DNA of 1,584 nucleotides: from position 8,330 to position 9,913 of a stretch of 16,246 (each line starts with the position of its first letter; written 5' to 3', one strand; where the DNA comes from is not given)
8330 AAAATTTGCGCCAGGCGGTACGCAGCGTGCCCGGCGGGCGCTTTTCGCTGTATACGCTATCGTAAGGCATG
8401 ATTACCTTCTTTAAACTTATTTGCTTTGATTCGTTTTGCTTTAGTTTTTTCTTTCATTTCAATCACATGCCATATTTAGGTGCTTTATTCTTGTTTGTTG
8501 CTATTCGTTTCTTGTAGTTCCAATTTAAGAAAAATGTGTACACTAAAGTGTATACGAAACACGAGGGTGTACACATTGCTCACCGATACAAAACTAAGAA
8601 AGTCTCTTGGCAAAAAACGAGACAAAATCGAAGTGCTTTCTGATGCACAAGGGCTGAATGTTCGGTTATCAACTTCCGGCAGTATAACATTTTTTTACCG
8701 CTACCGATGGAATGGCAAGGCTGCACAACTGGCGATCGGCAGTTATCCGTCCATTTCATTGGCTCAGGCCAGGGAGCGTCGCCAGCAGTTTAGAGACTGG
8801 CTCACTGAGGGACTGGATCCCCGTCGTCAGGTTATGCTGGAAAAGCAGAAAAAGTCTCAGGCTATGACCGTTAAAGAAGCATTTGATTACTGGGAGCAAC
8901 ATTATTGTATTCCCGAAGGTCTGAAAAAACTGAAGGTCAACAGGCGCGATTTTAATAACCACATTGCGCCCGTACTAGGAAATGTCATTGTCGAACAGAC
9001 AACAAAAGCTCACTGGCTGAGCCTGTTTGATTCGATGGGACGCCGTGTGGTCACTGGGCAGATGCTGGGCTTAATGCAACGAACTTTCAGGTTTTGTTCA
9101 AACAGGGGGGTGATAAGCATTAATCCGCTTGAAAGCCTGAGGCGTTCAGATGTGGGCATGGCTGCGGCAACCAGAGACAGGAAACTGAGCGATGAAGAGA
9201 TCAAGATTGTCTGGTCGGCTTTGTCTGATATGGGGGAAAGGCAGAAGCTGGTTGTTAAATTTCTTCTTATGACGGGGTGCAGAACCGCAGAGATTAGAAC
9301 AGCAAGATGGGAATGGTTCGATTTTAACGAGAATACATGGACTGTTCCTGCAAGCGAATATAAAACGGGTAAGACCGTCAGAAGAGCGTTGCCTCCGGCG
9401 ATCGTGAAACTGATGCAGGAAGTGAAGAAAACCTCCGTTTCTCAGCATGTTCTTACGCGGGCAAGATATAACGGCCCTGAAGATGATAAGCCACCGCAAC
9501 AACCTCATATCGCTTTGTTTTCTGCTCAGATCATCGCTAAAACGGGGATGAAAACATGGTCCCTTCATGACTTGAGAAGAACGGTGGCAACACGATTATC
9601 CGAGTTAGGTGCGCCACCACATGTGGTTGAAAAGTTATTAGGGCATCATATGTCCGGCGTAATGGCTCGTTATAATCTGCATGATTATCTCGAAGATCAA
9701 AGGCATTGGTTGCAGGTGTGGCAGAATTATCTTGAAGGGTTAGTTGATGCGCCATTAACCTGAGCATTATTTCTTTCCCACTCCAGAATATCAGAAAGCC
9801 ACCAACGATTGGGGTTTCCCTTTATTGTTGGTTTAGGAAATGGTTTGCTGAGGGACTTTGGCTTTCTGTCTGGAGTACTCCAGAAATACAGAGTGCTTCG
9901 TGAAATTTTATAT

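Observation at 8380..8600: Prophage arm abuts the sapC start codon; sapB and sapA are absent where expected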

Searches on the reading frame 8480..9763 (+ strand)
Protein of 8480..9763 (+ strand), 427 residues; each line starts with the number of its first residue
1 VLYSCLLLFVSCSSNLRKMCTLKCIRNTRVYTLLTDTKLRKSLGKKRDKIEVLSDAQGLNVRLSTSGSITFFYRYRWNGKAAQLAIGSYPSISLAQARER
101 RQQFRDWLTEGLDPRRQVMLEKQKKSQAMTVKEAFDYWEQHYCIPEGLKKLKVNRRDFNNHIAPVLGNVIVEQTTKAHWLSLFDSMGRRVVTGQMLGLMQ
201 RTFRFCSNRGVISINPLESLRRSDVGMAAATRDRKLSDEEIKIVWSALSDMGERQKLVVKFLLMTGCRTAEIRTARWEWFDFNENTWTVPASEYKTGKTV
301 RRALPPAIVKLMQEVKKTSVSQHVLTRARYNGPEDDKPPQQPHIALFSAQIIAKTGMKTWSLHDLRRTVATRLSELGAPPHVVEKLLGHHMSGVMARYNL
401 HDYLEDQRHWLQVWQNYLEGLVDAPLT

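Call 5: search_protein_families(library=ncbifam, proteins=[window:8480-9763:+])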
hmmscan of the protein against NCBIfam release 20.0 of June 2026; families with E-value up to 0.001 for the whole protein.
window:8480-9763:+ (427 aa): 5 families
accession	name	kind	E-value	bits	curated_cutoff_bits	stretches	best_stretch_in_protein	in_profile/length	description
NF007246.0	PRK09692.1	domain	6.3e-24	84.3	434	1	34-418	8-393/413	integrase domain-containing protein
NF040815.2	recomb_XerA_Arch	equivalog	5.3e-11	42.6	220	1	232-398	93-251/263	site-specific tyrosine recombinase/integron integrase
TIGR02224.1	recomb_XerC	equivalog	3e-07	30.1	335.15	1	194-390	68-266/295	tyrosine recombinase XerC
TIGR02225.1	recomb_XerD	equivalog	4.2e-06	26.3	329.6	1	195-390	66-263/290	site-specific tyrosine recombinase XerD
NF001399.0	PRK00283.1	subfamily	6.1e-05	22.4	279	1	189-390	70-272/300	tyrosine recombinase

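Call 17: search_protein_families(library=pfam, proteins=[window:8534-9763:+])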
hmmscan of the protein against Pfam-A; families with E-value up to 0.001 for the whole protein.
window:8534-9763:+ (409 aa): 2 families
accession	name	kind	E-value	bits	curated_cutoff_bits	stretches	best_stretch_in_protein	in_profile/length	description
PF13356.12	Arm-DNA-bind_3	-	1.9e-21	76.4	27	1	16-99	1-79/83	Arm DNA-binding domain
PF00589.27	Phage_integrase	-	1.6e-20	74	27.1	1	219-384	4-169/172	Phage integrase family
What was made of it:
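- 8534..9763 (+): Tyrosine integrase. The annotated ATG is at 8534; the start is more likely the TTG at 8576. Pfam Arm-DNA-bind_3 (1.9e-21) and Phage_integrase (1.6e-20) (call 17).
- Checked: A plus-strand integrase ORF runs from 8534 (or the TTG at 8576) to 9763 and carries Arm-DNA-bind_3 plus Phage_integrase domains (call 17).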

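Call 26: search_dna_similar(query=window:8576-9763:+, collection=phages, mode=protein, rows=spread, max_rows=40)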
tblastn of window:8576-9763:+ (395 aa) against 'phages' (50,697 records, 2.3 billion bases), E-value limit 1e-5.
Records with a match: 768; places in all: 776; records where one place covers at least 80% of the query: 684.
Best place of each record, by identity: >=99% 36; 80-90% 3; 60-80% 1; <60% 728.
By first word of the organism name: Vibrio 164; Stx2a-converting 110; Escherichia 85; Pseudomonas 42; Klebsiella 40; Acinetobacter 36; Salmonella 32; Enterobacteria 28; Streptococcus 26; Rhodobacter 23; and 46 more.
By host as written in the record: - 316; Escherichia coli 39; Rhodobacter capsulatus YW1 23; Pseudomonas aeruginosa 20; Klebsiella pneumoniae 18; Moraxella catarrhalis 16; Acinetobacter baumannii 15; Vibrio anguillarum strain BA35 10; and 213 more.
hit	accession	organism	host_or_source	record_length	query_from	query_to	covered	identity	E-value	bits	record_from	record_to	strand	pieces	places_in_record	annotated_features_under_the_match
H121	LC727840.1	Stx2a-converting phage Stx2a_JNE122398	-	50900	1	395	100%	99.5%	0e+0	822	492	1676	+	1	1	record has no annotation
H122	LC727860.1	Stx2a-converting phage Stx2a_JNE121036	-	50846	1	395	100%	99.5%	0e+0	822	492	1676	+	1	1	record has no annotation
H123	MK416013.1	Klebsiella phage ST16-OXA48phi5.1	Klebsiella pneumoniae ST16-OXA48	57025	1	394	100%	79.4%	0e+0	684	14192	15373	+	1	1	site-specific recombinase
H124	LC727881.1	Stx2c-converting phage Stx2c_JNE082796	-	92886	2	390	98%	32.6%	1e-58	211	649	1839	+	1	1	none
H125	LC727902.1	Stx1a-converting phage Stx1_JNE090861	-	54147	2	390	98%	32.3%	1e-57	209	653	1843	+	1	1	none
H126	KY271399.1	Klebsiella phage 5 LV-2017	Klebsiella pneumoniae KH43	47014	2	391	99%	31.9%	1e-57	208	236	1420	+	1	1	integrase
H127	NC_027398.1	Enterobacteria phage Sf101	Shigella flexneri serotype 7a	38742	2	376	95%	32.9%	2e-52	193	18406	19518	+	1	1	site-specific integrase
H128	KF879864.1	Salmonella phage KK-2013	Salmonella enterica subsp. Typhimurium ...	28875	2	391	99%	31.1%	3e-56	204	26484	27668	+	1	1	record has no annotation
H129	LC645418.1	Stx2a-converting phage Stx2_112312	-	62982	2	384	97%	31.2%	4e-43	166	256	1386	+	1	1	none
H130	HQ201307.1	Cronobacter phage ENT39118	Cronobacter sakazakii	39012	2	382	96%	31.1%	5e-49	183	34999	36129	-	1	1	integrase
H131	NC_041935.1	Escherichia phage PA28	Escherichia coli PA28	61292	2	384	97%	30.3%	6e-46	174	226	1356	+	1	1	site-specific integrase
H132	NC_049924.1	Stx2-converting phage Stx2a_F451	Escherichia coli O157:H7 strain F451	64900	2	384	97%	30.3%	6e-46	174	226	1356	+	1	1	site-specific integrase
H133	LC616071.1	Stx2a-converting phage Stx2_8048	-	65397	2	384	97%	30.3%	6e-46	174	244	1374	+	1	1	none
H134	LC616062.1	Stx2a-converting phage Stx2_3896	-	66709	2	384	97%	30.3%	6e-46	174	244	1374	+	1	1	none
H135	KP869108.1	Escherichia coli O157 typing phage 10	Escherichia coli O157:H7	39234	1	395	100%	29.2%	3e-40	158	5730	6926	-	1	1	intA: integrase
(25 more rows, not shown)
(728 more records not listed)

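Call 34: get_annotated_region(hit=H123, flank=1500)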
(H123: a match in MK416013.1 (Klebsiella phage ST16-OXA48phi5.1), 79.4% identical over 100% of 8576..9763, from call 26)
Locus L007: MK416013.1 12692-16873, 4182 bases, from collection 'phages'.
description: Klebsiella phage ST16-OXA48phi5.1, complete genome.
organism: Klebsiella phage ST16-OXA48phi5.1 (NCBI taxid 2510481)
taxonomy: Viruses; Duplodnaviria; Heunggongvirae; Uroviricota; Caudoviricetes
host: Klebsiella pneumoniae ST16-OXA48; source: -; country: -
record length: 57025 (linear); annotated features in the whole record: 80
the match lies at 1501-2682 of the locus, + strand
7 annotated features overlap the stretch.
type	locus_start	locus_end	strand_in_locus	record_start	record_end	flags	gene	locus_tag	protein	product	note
CDS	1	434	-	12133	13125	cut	-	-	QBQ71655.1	peptide ABC transport ATP-binding protein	peptide ABC transport ATP-binding protein SapD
CDS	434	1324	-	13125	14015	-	-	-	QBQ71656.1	peptide transport system permease protein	peptide transport system permease protein SapC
CDS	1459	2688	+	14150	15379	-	-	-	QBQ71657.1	site-specific recombinase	Site-specific recombinase, phage integrase family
CDS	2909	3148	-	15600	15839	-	-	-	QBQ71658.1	hypothetical protein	hypothetical protein, DUF4060 family protein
CDS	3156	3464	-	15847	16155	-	-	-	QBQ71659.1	hypothetical protein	-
CDS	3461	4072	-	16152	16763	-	-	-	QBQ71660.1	hypothetical protein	Hypothetical protein, DUF550 domain-containing protein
CDS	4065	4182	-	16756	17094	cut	-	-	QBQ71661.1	hypothetical protein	-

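Call 38: search_solved_structures(query=window:8576-9763:+, max_evalue=0.01, show_alignments=1)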
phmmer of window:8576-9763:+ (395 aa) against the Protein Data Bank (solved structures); distinct sequences matched with E-value up to 0.01: 3.
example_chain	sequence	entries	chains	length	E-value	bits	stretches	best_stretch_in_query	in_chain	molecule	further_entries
3jtz_A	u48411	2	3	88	2.7e-10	42.9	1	2-77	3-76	Integrase | CP4-like integrase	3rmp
3ju0_A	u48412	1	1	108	6.2e-10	41.7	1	2-89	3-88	Phage integrase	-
4a8e_A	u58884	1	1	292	0.0077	18.3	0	198-359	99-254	PROBABLE TYROSINE RECOMBINASE XERC-LIKE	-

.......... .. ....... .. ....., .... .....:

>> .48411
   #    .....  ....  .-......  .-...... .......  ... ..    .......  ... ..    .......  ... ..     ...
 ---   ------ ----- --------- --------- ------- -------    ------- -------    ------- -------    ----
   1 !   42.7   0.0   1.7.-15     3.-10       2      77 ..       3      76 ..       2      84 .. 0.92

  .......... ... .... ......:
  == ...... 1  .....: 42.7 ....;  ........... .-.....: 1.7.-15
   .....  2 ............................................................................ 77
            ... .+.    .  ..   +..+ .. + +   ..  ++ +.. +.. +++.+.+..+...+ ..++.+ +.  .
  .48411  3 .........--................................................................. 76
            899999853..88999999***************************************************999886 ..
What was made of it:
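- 8534..9763 (+): The N-terminal domain matches the CP4-like integrase 3jtz (call 38).
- On Tyrosine recombinases with an Arm-DNA-bind_3 (DUF4102) N-terminal domain (P4/CP4-like integrases): The N-terminal domain matches the solved CP4-like integrase domain 3jtz at E = 2.7e-10 (call 38).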

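Call 42: find_encoding_contigs(protein=window:8534-9763:+, flank=10000, max_places=10)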
Protein window:8534-9763:+ (409 aa): 25 contigs read that carry it; 10 places shown.
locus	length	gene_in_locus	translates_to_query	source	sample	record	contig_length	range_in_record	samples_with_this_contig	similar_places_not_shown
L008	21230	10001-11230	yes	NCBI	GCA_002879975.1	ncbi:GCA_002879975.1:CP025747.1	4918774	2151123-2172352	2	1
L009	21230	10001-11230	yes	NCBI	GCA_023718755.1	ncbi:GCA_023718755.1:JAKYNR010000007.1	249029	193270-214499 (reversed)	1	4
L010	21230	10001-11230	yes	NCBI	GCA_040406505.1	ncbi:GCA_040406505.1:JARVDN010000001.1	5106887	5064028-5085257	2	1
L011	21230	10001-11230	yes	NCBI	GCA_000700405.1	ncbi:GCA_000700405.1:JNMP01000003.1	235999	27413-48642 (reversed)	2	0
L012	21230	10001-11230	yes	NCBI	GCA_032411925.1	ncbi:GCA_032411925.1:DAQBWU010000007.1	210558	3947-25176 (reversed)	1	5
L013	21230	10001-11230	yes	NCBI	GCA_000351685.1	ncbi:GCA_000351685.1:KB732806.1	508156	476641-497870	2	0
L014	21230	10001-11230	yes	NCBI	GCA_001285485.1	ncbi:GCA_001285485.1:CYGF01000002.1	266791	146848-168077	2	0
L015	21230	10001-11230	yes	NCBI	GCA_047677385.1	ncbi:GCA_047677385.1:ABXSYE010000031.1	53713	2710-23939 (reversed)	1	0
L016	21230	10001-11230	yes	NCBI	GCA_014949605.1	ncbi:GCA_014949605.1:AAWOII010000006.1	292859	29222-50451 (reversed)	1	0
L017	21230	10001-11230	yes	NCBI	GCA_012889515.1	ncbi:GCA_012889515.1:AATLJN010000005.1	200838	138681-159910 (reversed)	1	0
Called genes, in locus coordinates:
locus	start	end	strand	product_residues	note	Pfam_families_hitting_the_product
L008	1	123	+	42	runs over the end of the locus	PF23497:YmiD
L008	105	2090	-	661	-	PF00989:PAS (weak), PF13426:PAS_9, PF00990:GGDEF, PF00563:EAL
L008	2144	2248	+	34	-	-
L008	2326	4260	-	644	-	PF08206:OB_RNB, PF17876:CSD2 (faint), PF00773:RNB, PF00575:S1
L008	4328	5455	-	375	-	-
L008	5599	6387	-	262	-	PF00106:adh_short, PF23441:SDR, PF13561:adh_short_C2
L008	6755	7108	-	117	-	PF04480:DUF559, PF18741:MTES_1575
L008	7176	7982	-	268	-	PF00005:ABC_tran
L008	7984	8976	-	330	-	PF00005:ABC_tran, PF13304:AAA_21 (weak), PF08352:oligo_HPY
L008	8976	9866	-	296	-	PF12911:OppC_N, PF00528:BPD_transp_1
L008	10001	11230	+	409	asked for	PF13356:Arm-DNA-bind_3, PF00589:Phage_integrase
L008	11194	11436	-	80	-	-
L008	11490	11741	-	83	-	PF13973:DUF4222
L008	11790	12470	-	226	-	PF09588:YqaJ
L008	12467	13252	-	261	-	PF03837:RecT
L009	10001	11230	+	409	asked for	PF13356:Arm-DNA-bind_3, PF00589:Phage_integrase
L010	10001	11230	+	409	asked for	PF13356:Arm-DNA-bind_3, PF00589:Phage_integrase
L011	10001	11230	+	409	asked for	PF13356:Arm-DNA-bind_3, PF00589:Phage_integrase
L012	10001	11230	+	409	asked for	PF13356:Arm-DNA-bind_3, PF00589:Phage_integrase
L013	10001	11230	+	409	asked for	PF13356:Arm-DNA-bind_3, PF00589:Phage_integrase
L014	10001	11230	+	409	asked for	PF13356:Arm-DNA-bind_3, PF00589:Phage_integrase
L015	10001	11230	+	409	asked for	PF13356:Arm-DNA-bind_3, PF00589:Phage_integrase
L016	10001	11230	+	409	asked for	PF13356:Arm-DNA-bind_3, PF00589:Phage_integrase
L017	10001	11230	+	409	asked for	PF13356:Arm-DNA-bind_3, PF00589:Phage_integrase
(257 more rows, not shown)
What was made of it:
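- In all 10 places shown it sits 134 nt from sapC, although the immunity regions and even the chromosomal contexts differ (call 42).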
